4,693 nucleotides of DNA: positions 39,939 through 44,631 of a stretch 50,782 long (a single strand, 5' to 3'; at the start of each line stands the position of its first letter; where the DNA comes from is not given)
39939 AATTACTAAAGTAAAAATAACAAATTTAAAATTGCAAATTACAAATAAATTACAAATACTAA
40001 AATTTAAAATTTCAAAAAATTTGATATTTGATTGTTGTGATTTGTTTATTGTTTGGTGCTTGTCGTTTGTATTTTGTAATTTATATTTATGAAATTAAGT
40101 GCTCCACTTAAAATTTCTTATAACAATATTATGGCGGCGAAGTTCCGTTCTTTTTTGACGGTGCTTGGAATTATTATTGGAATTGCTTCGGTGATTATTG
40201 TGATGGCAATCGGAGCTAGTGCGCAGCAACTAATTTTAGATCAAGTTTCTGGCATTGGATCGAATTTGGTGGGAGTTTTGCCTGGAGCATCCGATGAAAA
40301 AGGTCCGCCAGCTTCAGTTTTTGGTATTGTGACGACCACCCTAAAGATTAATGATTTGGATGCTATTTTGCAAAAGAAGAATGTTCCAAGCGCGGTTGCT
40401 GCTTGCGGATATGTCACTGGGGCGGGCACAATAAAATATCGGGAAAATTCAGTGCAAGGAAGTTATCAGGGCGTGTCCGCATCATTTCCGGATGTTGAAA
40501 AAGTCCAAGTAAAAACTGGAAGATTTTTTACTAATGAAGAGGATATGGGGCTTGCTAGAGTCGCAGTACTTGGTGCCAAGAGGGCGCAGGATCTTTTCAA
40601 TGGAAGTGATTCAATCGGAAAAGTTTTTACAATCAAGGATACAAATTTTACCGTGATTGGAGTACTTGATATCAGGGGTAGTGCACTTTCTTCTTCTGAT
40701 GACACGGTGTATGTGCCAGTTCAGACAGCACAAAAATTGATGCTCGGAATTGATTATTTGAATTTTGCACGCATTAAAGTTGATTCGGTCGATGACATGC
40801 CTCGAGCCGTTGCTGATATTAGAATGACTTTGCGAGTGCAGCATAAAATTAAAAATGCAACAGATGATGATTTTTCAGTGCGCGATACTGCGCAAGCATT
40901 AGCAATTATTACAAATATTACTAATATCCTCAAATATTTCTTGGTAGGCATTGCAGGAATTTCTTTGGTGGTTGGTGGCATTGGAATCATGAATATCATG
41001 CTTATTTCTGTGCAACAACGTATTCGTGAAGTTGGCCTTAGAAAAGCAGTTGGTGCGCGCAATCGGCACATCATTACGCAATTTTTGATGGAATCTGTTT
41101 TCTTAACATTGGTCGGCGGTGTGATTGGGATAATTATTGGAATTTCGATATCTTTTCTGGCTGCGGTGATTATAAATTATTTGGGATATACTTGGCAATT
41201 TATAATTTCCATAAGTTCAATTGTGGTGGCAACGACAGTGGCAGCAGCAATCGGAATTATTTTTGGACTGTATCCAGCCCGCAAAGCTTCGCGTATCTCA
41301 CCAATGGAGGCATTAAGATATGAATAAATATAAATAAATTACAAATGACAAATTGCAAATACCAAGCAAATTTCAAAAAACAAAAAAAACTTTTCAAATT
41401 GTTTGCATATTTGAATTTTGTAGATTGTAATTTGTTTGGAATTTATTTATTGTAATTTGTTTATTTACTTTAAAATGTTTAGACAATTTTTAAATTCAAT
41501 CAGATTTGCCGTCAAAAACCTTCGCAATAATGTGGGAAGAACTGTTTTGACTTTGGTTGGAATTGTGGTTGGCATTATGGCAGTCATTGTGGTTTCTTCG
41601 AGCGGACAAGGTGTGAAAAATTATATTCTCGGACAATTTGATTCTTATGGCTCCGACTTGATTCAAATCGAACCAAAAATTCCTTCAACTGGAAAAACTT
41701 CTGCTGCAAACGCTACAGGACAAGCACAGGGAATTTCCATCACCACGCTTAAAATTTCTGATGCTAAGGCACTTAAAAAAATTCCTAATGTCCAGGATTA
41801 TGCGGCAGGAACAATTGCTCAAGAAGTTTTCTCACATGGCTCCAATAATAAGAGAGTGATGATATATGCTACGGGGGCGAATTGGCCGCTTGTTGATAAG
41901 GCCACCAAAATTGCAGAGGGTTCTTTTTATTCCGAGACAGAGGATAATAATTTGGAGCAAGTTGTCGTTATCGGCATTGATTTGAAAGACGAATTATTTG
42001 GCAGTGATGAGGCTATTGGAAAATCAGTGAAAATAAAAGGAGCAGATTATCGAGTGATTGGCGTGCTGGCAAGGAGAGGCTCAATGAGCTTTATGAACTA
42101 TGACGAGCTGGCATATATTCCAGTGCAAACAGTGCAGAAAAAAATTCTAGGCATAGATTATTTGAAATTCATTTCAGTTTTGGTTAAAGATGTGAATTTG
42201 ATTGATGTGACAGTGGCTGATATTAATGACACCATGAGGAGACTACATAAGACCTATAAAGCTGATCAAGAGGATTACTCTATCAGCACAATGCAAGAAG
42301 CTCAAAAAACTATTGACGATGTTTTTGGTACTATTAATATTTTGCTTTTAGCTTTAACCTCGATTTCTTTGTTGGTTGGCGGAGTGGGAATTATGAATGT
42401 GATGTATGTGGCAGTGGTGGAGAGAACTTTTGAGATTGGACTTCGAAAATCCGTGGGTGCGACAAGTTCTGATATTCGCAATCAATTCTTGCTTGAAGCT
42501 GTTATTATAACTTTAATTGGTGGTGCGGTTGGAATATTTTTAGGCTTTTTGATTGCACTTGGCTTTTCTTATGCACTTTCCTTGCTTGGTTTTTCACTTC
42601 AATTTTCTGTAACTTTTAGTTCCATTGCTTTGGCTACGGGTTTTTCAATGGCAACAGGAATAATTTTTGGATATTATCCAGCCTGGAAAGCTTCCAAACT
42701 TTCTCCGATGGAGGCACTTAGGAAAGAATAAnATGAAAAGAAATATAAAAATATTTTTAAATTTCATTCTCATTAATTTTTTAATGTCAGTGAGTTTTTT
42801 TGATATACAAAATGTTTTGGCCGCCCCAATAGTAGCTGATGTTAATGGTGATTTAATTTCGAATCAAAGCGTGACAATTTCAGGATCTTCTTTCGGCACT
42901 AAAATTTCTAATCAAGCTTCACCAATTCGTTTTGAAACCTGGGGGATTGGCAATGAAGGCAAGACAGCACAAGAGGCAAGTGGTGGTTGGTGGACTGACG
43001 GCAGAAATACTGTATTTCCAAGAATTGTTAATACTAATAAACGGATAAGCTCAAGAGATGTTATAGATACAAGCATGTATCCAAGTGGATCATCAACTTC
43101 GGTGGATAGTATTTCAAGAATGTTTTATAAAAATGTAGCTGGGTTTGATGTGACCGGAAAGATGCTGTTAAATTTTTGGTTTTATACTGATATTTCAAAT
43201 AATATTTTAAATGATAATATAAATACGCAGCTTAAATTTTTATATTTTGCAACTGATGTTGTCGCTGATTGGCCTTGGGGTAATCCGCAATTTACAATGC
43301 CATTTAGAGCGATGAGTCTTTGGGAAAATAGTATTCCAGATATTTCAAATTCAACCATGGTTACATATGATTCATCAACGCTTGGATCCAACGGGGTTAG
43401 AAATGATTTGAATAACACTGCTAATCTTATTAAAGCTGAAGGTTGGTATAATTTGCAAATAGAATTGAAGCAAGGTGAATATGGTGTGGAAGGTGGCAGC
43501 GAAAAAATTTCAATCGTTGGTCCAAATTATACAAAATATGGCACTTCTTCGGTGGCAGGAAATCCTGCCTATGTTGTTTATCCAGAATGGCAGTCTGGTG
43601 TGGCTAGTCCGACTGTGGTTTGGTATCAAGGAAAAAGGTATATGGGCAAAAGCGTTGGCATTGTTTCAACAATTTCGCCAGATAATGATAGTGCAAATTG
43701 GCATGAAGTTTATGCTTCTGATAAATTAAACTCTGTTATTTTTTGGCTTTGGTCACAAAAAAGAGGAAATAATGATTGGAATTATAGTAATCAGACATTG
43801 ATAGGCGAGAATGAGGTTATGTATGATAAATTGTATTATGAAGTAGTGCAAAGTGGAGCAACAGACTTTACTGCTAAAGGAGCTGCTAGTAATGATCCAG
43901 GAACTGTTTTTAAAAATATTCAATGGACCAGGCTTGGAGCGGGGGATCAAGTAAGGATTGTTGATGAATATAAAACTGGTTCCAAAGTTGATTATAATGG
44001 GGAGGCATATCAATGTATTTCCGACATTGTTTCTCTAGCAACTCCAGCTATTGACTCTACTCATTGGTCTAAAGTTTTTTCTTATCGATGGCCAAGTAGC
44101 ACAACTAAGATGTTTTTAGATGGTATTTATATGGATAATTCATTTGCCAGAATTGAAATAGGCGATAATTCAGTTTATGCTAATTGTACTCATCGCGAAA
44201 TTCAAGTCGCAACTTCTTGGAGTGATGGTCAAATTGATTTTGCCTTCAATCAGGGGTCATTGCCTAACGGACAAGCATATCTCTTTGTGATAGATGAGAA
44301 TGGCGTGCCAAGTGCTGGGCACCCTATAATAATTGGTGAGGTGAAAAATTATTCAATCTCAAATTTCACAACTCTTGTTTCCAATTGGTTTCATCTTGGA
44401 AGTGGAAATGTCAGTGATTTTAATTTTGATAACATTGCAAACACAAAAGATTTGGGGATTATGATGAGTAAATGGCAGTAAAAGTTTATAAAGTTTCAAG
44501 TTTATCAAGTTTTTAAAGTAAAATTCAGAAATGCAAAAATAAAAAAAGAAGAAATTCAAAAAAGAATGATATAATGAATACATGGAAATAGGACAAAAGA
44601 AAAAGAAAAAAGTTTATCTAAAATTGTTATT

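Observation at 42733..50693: Candidate cell-surface display module: MacAB-like exporter, three enzymes with dockerin-like tails, and cohesin-like anchor and adaptor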

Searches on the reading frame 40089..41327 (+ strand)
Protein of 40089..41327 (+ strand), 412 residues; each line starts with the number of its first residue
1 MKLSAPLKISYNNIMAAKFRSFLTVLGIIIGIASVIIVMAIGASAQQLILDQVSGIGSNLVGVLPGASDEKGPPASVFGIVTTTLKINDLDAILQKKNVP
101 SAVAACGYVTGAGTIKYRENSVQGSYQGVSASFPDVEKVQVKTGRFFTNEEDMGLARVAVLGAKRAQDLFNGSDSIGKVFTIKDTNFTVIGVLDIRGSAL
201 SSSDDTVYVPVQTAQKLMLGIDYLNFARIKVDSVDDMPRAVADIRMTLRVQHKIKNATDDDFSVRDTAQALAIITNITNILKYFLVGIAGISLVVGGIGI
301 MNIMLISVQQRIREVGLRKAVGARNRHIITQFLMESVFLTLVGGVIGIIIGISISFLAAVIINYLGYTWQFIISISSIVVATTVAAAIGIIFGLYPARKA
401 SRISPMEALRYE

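Call 3: search_protein_families(library=pfam, proteins=[window:40089-41327:+], max_evalue=1)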
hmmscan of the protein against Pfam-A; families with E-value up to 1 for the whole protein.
window:40089-41327:+ (412 aa): 2 families
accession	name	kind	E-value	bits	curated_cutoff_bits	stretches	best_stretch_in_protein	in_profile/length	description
PF12704.14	MacB_PCD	-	1.9e-40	139.8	27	1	21-245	1-205/207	MacB-like periplasmic core domain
PF02687.27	FtsX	-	4.5e-21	75.6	25.5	1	288-405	3-120/120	FtsX-like permease C-terminal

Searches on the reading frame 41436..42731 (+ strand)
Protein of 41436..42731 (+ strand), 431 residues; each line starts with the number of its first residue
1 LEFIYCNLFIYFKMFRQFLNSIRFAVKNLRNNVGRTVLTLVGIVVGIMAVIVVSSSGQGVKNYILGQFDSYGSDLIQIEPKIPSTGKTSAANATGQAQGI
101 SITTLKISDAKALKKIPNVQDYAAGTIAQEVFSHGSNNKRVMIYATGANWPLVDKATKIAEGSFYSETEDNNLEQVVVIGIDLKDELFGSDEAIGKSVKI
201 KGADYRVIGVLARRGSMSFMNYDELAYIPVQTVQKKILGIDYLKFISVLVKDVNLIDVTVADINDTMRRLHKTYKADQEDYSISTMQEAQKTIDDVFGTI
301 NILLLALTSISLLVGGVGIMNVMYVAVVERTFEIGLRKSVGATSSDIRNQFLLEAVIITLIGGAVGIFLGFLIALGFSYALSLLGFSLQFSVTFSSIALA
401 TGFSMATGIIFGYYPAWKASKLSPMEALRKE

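Call 3: search_protein_families(library=pfam, proteins=[window:41436-42731:+], max_evalue=1)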
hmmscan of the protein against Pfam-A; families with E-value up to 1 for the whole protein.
window:41436-42731:+ (431 aa): 2 families
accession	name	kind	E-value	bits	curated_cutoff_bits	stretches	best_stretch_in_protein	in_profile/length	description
PF12704.14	MacB_PCD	-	8.2e-37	127.9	27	1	36-264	1-205/207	MacB-like periplasmic core domain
PF02687.27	FtsX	-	1.4e-18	67.5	25.5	1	308-424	4-120/120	FtsX-like permease C-terminal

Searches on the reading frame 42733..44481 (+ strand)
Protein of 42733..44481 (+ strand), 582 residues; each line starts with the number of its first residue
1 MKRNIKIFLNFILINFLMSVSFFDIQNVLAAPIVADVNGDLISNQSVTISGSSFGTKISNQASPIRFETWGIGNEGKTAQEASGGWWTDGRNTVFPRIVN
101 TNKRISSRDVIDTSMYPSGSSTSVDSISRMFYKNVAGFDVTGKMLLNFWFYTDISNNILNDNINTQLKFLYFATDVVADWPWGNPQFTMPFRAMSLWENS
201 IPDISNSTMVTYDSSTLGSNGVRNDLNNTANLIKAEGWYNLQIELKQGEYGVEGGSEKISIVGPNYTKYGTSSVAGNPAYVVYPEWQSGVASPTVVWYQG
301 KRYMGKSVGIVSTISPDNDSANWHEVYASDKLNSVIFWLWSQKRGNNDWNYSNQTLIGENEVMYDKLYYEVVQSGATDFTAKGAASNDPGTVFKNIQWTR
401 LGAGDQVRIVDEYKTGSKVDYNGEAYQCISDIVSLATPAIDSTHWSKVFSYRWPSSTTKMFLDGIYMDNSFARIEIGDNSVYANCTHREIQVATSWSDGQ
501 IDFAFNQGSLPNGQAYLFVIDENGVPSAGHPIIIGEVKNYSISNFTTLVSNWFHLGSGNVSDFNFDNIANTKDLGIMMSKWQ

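Call 3: search_protein_families(library=pfam, proteins=[window:42733-44481:+], max_evalue=1)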
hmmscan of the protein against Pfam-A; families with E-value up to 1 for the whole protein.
window:42733-44481:+ (582 aa): 2 families
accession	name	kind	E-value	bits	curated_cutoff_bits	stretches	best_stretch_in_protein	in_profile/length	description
PF02839.19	CBM_5_12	-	0.00066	20.1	26.2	1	412-436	7-30/44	Carbohydrate-binding module family 5/12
PF09118.17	GO-like_E_set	-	0.019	15.7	25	1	500-532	67-98/100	Galactose oxidase-like, Early set domain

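Call 8: search_protein_families(library=ncbifam, proteins=[window:42733-44481:+], max_evalue=1)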
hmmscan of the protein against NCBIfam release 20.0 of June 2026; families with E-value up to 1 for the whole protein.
window:42733-44481:+ (582 aa): 0 families
